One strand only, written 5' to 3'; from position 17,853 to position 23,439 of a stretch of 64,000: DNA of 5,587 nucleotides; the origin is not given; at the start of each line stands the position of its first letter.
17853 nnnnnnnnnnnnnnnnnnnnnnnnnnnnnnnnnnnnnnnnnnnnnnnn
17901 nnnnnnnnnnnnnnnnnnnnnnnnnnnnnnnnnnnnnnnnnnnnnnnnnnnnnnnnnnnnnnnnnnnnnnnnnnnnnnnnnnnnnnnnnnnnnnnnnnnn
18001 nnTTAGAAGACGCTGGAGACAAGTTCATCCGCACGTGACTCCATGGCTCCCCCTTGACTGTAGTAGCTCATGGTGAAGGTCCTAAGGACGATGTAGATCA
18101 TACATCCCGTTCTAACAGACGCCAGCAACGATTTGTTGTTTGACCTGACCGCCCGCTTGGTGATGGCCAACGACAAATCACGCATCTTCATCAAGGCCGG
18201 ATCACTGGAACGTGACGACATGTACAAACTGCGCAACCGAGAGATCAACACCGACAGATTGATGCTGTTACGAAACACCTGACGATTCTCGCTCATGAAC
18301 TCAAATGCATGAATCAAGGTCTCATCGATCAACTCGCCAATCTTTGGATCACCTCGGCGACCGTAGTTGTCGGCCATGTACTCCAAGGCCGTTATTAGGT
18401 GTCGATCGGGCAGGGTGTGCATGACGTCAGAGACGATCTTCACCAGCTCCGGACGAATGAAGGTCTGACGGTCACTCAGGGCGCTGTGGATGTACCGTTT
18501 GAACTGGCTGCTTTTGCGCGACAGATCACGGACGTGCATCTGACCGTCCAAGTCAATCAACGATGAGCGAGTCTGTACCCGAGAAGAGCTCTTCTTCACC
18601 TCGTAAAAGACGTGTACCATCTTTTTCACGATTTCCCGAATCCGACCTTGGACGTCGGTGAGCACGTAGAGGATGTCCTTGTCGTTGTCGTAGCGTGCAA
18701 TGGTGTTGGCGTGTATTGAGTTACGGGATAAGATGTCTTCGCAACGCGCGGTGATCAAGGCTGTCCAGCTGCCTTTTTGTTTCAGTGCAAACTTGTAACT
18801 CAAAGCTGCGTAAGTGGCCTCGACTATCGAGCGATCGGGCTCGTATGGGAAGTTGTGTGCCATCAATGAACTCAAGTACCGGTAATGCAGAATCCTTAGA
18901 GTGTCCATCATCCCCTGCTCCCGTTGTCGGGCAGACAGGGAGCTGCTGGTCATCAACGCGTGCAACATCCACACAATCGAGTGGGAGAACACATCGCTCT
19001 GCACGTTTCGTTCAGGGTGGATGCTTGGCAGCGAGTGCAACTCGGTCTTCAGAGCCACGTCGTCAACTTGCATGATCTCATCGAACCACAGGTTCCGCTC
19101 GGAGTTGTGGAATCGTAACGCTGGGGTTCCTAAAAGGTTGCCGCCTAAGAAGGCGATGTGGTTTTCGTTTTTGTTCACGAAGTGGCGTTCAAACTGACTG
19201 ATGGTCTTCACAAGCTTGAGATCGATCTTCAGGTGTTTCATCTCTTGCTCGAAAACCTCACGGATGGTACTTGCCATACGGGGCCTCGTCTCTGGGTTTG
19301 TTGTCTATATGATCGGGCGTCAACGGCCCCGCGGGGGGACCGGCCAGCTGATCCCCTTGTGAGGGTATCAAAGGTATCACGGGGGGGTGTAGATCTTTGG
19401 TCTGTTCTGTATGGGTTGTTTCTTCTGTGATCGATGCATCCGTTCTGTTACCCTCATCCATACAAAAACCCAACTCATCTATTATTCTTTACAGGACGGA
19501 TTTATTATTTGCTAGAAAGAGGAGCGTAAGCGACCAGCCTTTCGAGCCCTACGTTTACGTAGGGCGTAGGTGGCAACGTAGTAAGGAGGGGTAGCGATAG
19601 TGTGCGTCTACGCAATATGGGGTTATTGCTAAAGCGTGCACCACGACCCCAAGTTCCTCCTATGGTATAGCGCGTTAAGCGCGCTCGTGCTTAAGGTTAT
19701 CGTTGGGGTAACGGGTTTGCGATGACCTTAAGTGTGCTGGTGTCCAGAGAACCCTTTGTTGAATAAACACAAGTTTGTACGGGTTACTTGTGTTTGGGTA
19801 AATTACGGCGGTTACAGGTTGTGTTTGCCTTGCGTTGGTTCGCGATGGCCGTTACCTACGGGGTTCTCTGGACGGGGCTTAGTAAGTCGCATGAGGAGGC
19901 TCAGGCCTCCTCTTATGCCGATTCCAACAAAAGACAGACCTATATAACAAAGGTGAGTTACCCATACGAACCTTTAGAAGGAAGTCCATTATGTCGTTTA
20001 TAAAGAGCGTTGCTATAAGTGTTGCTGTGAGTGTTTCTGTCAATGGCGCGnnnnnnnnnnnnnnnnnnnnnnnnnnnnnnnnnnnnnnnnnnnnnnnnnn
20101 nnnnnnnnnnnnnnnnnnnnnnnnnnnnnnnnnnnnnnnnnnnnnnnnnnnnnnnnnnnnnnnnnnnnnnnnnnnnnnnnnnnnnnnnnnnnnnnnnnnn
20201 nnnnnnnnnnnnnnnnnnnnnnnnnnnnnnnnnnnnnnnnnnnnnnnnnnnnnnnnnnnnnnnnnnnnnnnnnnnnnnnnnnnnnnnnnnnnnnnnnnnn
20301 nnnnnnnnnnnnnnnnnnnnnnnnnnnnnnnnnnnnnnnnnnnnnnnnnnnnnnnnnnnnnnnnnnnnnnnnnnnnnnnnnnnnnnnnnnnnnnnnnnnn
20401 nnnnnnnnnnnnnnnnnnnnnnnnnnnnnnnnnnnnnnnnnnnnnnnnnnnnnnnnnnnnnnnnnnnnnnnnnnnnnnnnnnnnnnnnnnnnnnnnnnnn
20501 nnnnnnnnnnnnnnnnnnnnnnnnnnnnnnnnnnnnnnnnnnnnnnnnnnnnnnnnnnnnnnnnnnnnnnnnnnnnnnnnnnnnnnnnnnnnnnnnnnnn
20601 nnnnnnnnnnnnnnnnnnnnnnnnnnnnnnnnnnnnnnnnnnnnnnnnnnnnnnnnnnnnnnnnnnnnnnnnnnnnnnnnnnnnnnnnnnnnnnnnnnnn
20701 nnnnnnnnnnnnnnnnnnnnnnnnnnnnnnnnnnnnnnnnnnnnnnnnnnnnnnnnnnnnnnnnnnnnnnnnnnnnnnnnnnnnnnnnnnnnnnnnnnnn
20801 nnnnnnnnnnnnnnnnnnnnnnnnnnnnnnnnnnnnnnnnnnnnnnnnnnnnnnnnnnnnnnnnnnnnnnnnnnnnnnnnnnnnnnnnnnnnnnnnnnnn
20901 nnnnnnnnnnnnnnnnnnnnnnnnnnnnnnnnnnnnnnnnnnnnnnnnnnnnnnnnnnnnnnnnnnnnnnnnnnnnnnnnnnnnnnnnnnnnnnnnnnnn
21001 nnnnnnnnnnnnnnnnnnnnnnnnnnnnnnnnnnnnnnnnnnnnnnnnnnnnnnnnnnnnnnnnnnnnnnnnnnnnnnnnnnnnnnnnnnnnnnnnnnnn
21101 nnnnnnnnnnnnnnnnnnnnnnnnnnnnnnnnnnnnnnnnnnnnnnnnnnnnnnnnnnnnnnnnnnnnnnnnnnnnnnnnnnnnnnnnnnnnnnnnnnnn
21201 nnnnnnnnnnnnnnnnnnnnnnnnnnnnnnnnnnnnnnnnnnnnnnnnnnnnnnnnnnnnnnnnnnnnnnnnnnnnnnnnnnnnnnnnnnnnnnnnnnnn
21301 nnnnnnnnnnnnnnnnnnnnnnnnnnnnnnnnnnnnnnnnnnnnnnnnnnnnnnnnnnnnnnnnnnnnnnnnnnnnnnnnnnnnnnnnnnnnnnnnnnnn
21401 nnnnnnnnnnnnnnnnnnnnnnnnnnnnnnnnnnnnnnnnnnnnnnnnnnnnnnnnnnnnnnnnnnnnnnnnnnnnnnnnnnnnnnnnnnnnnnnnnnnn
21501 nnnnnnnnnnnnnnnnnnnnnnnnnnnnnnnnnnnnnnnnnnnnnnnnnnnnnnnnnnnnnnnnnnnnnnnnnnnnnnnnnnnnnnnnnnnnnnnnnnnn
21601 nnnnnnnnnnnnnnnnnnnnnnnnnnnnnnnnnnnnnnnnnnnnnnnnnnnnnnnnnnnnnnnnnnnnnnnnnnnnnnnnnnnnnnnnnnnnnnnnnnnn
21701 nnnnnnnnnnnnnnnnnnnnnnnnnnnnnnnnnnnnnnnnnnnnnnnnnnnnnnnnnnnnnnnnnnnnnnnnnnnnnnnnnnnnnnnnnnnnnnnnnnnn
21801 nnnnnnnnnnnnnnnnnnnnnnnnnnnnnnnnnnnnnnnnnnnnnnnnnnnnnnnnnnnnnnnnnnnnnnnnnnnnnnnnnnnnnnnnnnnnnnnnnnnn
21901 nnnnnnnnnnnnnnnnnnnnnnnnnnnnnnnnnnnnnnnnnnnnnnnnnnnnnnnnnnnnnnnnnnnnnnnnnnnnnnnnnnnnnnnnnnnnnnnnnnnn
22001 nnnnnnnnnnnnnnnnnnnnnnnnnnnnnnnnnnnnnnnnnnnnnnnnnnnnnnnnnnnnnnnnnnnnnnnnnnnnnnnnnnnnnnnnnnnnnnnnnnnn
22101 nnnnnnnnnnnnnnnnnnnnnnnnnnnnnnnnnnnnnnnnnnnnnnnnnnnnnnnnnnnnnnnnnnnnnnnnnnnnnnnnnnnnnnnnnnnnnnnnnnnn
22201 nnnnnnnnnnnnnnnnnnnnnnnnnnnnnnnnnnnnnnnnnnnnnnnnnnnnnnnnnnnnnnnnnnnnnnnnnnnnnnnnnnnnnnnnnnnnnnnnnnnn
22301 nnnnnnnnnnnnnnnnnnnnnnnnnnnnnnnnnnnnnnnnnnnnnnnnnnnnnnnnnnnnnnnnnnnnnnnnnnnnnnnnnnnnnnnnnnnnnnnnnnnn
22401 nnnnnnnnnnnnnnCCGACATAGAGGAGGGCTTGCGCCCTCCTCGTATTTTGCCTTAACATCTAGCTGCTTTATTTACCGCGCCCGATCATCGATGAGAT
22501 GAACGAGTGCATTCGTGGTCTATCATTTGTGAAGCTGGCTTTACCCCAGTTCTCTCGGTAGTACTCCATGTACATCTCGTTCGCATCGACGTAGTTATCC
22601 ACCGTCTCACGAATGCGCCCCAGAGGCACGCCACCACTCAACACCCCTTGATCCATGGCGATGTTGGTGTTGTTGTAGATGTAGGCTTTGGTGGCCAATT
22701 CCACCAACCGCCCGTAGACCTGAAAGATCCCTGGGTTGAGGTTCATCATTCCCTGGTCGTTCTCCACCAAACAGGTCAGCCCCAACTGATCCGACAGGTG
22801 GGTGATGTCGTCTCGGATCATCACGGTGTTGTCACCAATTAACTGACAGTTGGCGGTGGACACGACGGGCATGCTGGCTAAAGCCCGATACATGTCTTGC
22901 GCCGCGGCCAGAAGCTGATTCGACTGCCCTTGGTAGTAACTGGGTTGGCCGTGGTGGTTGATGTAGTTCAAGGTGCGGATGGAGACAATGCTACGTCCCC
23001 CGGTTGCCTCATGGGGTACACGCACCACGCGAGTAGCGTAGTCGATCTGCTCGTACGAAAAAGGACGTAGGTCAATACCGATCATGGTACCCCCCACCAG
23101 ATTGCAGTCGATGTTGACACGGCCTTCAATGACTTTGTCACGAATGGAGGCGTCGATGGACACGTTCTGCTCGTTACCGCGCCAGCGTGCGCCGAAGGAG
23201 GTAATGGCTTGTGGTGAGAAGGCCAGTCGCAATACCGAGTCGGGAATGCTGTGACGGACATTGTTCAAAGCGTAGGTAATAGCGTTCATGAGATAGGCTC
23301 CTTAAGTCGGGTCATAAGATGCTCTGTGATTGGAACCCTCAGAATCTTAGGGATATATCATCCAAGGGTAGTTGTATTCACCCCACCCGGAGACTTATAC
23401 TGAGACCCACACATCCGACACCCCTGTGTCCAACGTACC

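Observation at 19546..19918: Candidate ~370-nt structured ncRNA with possible pseudoknot between divergent transcription units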

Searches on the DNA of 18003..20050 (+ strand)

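Call 5: search_dna_similar(query=window:19278-19990:+, collection=phages, mode=distant, max_rows=40)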
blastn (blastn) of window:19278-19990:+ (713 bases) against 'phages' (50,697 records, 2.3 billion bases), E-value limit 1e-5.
No match.

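Call 18: search_rna_families(source=window, start=19250, end=20050, threshold=evalue, max_evalue=10)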
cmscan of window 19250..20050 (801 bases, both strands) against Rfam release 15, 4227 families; matches with E-value up to 10: 1.
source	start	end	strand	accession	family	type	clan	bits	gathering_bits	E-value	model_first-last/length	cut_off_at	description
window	19892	19914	+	RF02610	BSR0709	Gene; sRNA;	-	13.7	382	0.27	288-310/318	no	Brucella sRNA 0709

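Call 77: build_rna_model(alignment_id=A5)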
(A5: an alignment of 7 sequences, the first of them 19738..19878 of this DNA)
Model R1 built from alignment A5 (7 sequences, 144 columns); structure: RNAalifold consensus.
model positions 128; base pairs 34; branch points 2; effective number of sequences 1.86; information 0.59 bits per position. Calibrated on 0.2 Mb of random sequence (short: E-values are rough).
structure used (alignment columns):
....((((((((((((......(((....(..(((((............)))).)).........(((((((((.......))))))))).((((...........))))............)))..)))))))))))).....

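Call 79: search_with_rna_model(model_id=R1, sources=[window, L001, L003, L004, L017, L019, L021], max_evalue=0.00001, make_alignment=true)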
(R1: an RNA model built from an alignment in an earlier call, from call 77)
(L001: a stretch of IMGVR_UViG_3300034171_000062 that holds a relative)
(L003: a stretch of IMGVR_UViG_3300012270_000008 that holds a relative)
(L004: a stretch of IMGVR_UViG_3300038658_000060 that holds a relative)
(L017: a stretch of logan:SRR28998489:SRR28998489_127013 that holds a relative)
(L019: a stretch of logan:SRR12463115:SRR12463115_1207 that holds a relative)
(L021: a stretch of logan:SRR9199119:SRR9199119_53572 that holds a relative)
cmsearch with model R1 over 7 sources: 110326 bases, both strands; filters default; matches with E-value up to 0.00001: 7.
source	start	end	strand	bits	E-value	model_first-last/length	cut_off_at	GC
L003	3331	3456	-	133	2.5e-24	1-128/128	no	0.56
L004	3331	3456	-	133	2.5e-24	1-128/128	no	0.56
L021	2317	2443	-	129.5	1.2e-23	1-128/128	no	0.57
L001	3293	3419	-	126.7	4.4e-23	1-128/128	no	0.56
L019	2314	2443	-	121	5.8e-22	1-128/128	no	0.64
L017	1696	1834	-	92.6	2.4e-16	1-128/128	no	0.58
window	19738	19878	+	70.7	5.3e-12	1-128/128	no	0.5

Alignment A8: 7 matches aligned to the model, 144 columns, each read 5' to 3' on its own strand. Consensus structure (alignment columns), stored with it:
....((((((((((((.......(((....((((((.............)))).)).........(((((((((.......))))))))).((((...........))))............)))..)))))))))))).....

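Call 126: build_rna_model(alignment_id=A9)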
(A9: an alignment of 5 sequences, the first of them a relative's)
Model R2 built from alignment A9 (5 sequences, 93 columns); structure: RNAalifold consensus.
model positions 92; base pairs 24; branch points 0; effective number of sequences 1.28; information 0.621 bits per position. Calibrated on 0.2 Mb of random sequence (short: E-values are rough).
structure used (alignment columns):
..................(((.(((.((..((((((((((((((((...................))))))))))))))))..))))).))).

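Call 127: search_with_rna_model(model_id=R2, sources=[window, L001, L003, L004, L017, L019, L021, L022, L023, L028, L029], max_evalue=0.001, make_alignment=true)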
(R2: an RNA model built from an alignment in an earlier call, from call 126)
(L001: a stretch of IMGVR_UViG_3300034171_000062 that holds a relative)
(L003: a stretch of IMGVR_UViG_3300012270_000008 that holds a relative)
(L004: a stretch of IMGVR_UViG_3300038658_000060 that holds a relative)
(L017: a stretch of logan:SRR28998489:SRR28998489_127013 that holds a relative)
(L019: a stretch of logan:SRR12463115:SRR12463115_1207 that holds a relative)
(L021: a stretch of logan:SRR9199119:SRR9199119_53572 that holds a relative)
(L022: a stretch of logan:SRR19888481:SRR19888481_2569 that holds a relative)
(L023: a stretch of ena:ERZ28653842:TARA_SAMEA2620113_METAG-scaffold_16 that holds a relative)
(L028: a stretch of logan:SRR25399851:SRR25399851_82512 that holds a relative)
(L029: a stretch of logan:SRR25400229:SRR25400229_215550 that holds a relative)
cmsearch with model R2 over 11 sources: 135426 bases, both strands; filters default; matches with E-value up to 0.001: 6.
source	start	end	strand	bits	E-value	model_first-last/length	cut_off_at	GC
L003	3450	3542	-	108.1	1.2e-24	1-92/92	no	0.52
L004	3450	3542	-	107.4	1.8e-24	1-92/92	no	0.53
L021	2437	2527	-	98.2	3.6e-22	1-92/92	no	0.52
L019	2437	2526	-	94.8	2.6e-21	1-92/92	no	0.54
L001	3413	3503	-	83.5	1.7e-18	1-92/92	no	0.54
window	19660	19744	+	37.7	5e-07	1-92/92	no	0.52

Alignment A10: 6 matches aligned to the model, 93 columns, each read 5' to 3' on its own strand. Consensus structure (alignment columns), stored with it:
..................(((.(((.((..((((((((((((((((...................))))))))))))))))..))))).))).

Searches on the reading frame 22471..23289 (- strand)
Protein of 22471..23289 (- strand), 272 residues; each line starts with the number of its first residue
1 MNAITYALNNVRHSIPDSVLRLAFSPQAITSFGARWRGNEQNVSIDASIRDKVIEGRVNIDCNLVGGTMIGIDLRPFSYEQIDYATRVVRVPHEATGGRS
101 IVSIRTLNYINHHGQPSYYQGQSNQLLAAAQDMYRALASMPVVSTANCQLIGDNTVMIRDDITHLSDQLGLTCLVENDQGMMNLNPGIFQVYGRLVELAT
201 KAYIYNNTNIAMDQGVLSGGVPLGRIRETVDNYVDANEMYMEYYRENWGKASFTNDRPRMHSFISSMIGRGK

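Call 8: search_protein_families(library=pfam, proteins=[window:22471-23289:-], max_evalue=0.01)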
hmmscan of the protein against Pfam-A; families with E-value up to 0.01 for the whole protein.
window:22471-23289:- (272 aa): 1 family
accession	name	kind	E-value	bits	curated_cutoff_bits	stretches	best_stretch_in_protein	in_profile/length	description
PF24302.1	DUF7484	-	3.8e-78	263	27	1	1-269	1-269/270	Family of unknown function (DUF7484)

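Call 9: search_protein_families(library=phrogs, proteins=[window:22471-23289:-], max_evalue=0.001)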
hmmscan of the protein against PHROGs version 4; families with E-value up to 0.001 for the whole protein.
window:22471-23289:- (272 aa): 1 family
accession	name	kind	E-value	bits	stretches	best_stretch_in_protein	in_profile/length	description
phrog_3179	-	unknown function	4.7e-80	269.9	1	1-270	1-272/274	-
